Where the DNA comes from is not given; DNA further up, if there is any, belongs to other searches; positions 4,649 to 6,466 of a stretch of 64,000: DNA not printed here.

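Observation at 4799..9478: Ubl / Cys-poor E2-like / JAMM-E1 fusion array coupled to a large PD-(D/E)XK protein, with a divergent CapH/CapP-like HTH + ImmA pair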

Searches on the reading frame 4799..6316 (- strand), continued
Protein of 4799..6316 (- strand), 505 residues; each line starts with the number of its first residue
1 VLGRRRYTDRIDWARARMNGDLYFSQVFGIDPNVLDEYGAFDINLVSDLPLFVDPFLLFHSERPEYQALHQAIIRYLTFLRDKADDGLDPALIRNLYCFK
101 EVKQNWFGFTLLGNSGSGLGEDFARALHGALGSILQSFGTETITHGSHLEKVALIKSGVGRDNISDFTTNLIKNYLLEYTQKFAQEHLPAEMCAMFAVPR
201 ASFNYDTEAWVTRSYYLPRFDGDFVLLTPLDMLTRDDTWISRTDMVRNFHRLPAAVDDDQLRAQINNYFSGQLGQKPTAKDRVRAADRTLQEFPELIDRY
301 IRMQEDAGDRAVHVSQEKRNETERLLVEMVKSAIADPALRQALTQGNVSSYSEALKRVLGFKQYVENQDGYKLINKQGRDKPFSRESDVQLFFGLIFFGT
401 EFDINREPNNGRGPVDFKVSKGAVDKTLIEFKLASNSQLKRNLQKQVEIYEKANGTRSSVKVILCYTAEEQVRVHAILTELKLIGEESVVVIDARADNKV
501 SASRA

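Call 56: find_related_loci(query=window:4799-6265:-, collection=metagenome_contigs, flank=8000)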
Query window:4799-6265:- (488 aa) in metagenome_contigs; peptide patterns used: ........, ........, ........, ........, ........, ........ (x = any residue, [..] = any of these).
253 stretches matched a pattern; 170 encode a relative of the query (tblastn E <= 1e-3); the best 80 are kept; 80 distinct loci.
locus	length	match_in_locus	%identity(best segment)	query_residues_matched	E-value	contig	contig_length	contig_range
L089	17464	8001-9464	64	1-488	0e+0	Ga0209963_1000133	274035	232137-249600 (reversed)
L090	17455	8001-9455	63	4-488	0e+0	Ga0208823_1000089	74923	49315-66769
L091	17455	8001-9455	63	4-488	0e+0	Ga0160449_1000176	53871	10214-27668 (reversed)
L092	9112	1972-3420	65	4-488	0e+0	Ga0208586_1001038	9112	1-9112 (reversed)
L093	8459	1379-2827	64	4-488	0e+0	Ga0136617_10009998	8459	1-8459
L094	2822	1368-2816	65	4-488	0e+0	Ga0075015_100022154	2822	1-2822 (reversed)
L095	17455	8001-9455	65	2-488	0e+0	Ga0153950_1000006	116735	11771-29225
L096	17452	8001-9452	63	4-488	0e+0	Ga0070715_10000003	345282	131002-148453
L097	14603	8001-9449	64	4-488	0e+0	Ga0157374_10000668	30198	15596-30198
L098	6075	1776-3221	63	5-488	0e+0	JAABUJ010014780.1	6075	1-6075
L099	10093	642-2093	63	4-488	0e+0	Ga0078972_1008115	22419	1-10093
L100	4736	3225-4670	63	4-487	0e+0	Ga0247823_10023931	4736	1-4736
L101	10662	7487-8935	61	4-488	0e+0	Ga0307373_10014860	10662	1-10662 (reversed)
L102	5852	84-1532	61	4-488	0e+0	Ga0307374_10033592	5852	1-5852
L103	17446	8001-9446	63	5-488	0e+0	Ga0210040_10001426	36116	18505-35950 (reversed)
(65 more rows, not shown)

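Call 62: predict_structure(alignment_id=A2)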
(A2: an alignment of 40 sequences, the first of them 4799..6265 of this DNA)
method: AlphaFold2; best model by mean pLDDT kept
length: 488 residues; sequences in the alignment: 40
mean_pLDDT: 65.0   pTM: 0.46
mean pLDDT of the five models: 65.0, 63.5, 60.2, 60.0, 56.1
residues with pLDDT >= 90: 28; 70-90: 213; 50-70: 110; < 50: 137
segments of 3 or more residues with pLDDT < 50: 1-3, 31-40, 70-150, 217-221, 312-329, 436-438, 484-488
pLDDT, mean of each block of 10 residues (from residue 1): 66 82 70 46 63 67 56 43 32 30 39 37 26 23 31 69 90 89 76 83 76 53 63 85 90 89 87 82 67 51 50 43 45 82 83 67 56 69 74 65 77 85 79 53 85 89 85 85 46
secondary structure, 60 per line:
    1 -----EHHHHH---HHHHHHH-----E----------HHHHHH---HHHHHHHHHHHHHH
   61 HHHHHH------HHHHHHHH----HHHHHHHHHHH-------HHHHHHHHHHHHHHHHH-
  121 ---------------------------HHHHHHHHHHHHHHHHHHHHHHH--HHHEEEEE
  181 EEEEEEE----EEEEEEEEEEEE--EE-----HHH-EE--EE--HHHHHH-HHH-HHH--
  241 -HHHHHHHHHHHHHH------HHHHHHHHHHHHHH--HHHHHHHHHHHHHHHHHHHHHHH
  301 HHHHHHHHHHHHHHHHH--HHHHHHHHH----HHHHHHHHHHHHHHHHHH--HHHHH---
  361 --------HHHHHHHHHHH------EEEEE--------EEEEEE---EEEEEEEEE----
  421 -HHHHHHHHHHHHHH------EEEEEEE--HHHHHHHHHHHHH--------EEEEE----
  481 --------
elements in order: H7-11 H15-21 H38-43 H47-66 H73-80 H85-95 H103-119 H148-170 E176-187 E192-203 H225-230 H242-255 H262-275 H278-317 H320-328 H333-350 H353-357 H369-379 E386-390 E399-404 E408-416 H422-435 E442-448 H451-463 E472-476

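Call 64: search_solved_structures(query=A2, max_evalue=10, show_alignments=2)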
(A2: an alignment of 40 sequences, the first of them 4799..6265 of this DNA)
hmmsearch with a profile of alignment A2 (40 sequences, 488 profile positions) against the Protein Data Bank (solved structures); distinct sequences matched with E-value up to 10: 2.
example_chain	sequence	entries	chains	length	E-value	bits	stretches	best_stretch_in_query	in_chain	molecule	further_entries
6zs9_q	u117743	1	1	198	5.7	8.5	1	253-313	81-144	Growth arrest and DNA damage-inducible proteins-interacting protein 1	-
3j7y_q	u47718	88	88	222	7.2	8.1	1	253-313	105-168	CRIF1 | mL64 (CRIF1) | Growth arrest and DNA damage-inducible proteins-interacting protein 1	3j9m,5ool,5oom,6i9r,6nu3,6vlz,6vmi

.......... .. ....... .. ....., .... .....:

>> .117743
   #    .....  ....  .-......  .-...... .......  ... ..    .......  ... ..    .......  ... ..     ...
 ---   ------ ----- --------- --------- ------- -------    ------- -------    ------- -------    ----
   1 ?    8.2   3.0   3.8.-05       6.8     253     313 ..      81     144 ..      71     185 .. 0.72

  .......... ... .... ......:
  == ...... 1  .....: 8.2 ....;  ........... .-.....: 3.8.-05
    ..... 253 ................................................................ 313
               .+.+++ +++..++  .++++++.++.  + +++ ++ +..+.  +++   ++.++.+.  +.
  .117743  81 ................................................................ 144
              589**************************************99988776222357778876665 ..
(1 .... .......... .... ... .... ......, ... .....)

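Call 65: fold_search(model_id=the predicted structure, library=pdb)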
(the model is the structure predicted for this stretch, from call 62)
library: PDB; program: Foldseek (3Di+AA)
matches with E <= 10: 858; with E <= 0.001: 0
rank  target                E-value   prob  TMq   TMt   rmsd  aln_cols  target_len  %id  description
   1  6g2h_A                1.4e-03  0.89  0.17  0.12  19.8       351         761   12  Filament of acetyl-CoA carboxylase and BRCT domains of BRCA1 (ACC-BRCT) core at 4.6 A resolution (released 2018-06-13)
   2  9wms_m                8.3e-03  0.18  0.12  0.07  26.8       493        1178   13  Co-transcriptional histone H3K36 methylation complex containing RNA polymerase II elongation complex, Set2, and the up (released 2025-12-24)
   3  8q3b_E                3.3e-02  0.54  0.13  0.24  12.4       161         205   10  The closed state of the ASFV apo-RNA polymerase (released 2024-02-14)
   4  6pb3                  8.5e-02  0.35  0.14  0.23  14.3       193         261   12  Structure of Rhizobiales Trip13 (released 2019-12-25)
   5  5gkj_B                1.3e-01  0.66  0.15  0.27   7.6       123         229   17  Structure of EndoMS in apo form (released 2016-11-02)
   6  9iab_A                1.3e-01  0.09  0.08  0.12  19.5       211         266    8  Structure of the Argonaute-associated Cas4 family protein 1 (ACE1) from Chroococcidiopsis thermalis (CtACE1) (released 2025-04-23)
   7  8q3k_E                1.4e-01  0.30  0.13  0.25  12.3       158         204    9  The open state of the ASFV apo-RNA polymerase (released 2024-02-14)
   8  9f99_A                1.5e-01  0.47  0.12  0.24   7.8       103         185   16  Crystal structure of MUS81-EME1 bound by compound 10. (released 2024-06-19)
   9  7t3b_E                1.5e-01  0.41  0.13  0.20  11.6       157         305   11  GATOR1-RAG-RAGULATOR - GAP Complex (released 2022-04-06)
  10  8epx_A                1.7e-01  0.54  0.12  0.12   6.4       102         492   16  Type IIS Restriction Endonuclease PaqCI, DNA bound (released 2023-03-22)
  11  2vld_A                1.7e-01  0.51  0.14  0.26   7.2       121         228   15  crystal structure of a repair endonuclease from Pyrococcus abyssi (released 2009-05-19)
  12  9bgk_F                1.9e-01  0.54  0.13  0.06   6.4       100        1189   13  Structure of V.cholera DdmDE (2D:1E) in complex with DNA (released 2024-10-23)
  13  6xl1_A                1.9e-01  0.16  0.12  0.15  14.8       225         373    9  crystal structure of cA4-activated Card1(D294N) (released 2020-12-30)
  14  7thj_E                2.1e-01  0.21  0.13  0.17  11.7       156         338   13  Structure of the yeast clamp loader (Replication Factor C RFC) bound to the sliding clamp (Proliferating Cell Nuclear  (released 2022-02-16)
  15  7tic_E                2.3e-01  0.20  0.13  0.17  11.9       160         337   11  Structure of the yeast clamp loader (Replication Factor C RFC) bound to the sliding clamp (Proliferating Cell Nuclear  (released 2022-02-16)
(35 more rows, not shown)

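Call 73: find_encoding_contigs(protein=P0005, flank=8000, max_places=2)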
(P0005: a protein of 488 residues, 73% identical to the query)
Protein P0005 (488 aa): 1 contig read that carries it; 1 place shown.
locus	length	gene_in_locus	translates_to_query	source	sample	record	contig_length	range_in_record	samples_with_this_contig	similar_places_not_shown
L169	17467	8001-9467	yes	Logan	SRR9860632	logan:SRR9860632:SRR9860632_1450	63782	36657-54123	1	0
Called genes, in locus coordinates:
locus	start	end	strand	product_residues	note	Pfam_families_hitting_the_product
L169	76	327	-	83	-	-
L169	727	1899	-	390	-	PF00041:fn3 (weak)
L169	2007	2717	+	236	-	PF00440:TetR_N, PF16859:TetR_C_11 (weak)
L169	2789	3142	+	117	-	-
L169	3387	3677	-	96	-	-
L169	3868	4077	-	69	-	-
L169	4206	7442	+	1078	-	PF08751:TrwC, PF01443:Viral_helicase1 (faint), PF13245:AAA_19, PF13604:AAA_30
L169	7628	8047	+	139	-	PF12008:EcoR124_C (weak)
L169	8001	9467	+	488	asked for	PF28123:DUF8370, PF28130:DUF8371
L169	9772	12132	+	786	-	PF02463:SMC_N (weak), PF13166:AAA_13, PF13304:AAA_21 (weak)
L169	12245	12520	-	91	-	-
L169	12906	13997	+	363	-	-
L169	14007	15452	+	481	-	PF13250:SNIPE, PF10544:T5orf172, PF13455:MUG113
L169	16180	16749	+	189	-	-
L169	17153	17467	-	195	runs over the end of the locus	-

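Call 74: find_encoding_contigs(protein=P0008, flank=8000, max_places=2)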
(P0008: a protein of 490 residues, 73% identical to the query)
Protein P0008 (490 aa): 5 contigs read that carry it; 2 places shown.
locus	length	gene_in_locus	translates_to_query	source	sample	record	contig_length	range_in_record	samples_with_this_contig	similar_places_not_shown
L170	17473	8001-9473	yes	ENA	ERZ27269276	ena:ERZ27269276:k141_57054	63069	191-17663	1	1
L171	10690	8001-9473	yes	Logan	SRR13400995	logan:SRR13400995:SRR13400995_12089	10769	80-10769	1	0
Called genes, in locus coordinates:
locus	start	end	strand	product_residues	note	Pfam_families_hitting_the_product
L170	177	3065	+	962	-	PF00176:SNF2-rel_dom, PF00270:DEAD, PF04851:ResIII, PF00271:Helicase_C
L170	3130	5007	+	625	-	PF01555:N6_N4_Mtase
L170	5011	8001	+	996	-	PF04851:ResIII, PF00270:DEAD (weak), PF02562:PhoH (faint), PF19778:RE_endonuc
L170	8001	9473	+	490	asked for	PF28123:DUF8370, PF28130:DUF8371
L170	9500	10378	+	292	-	-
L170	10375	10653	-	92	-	PF13384:HTH_23 (faint), PF13518:HTH_28 (faint)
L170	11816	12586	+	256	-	PF08378:NERD (weak)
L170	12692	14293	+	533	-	PF00501:AMP-binding, PF13193:AMP-binding_C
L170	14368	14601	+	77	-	PF14373:Imm_superinfect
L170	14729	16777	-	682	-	PF02028:BCCT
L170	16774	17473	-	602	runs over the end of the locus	PF00732:GMC_oxred_N, PF05199:GMC_oxred_C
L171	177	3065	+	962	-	PF00176:SNF2-rel_dom, PF00270:DEAD, PF04851:ResIII, PF00271:Helicase_C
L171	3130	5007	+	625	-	PF01555:N6_N4_Mtase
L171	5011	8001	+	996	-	PF04851:ResIII, PF00270:DEAD (weak), PF02562:PhoH (faint), PF19778:RE_endonuc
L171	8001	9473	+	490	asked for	PF28123:DUF8370, PF28130:DUF8371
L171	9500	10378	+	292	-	-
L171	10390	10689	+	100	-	?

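Call 105: search_protein_families(library=pfam, alignment_id=A2, max_evalue=0.1)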
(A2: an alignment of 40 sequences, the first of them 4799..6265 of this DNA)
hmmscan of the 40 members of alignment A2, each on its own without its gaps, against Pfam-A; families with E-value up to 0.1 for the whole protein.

A. member 1, window:4799-6265:- (488 aa): 0 families

B. families by the number of members that match (of 40 scanned): 6 families
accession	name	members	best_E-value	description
PF08011.17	PDDEXK_9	22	0.0015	PD-(D/E)XK nuclease superfamily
PF04661.18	Pox_I3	3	0.029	Poxvirus I3 ssDNA-binding protein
PF25611.1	KCTD_C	1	0.0076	KCTD C-terminal domain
PF13407.12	Peripla_BP_4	1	0.022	Periplasmic binding protein domain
PF20861.2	Isd_H_B_linker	1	0.047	Iron-regulated surface determinant protein H/B, linker domain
PF22905.2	Hydro_N_hd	1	0.097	Hydrolase N-terminal helical domain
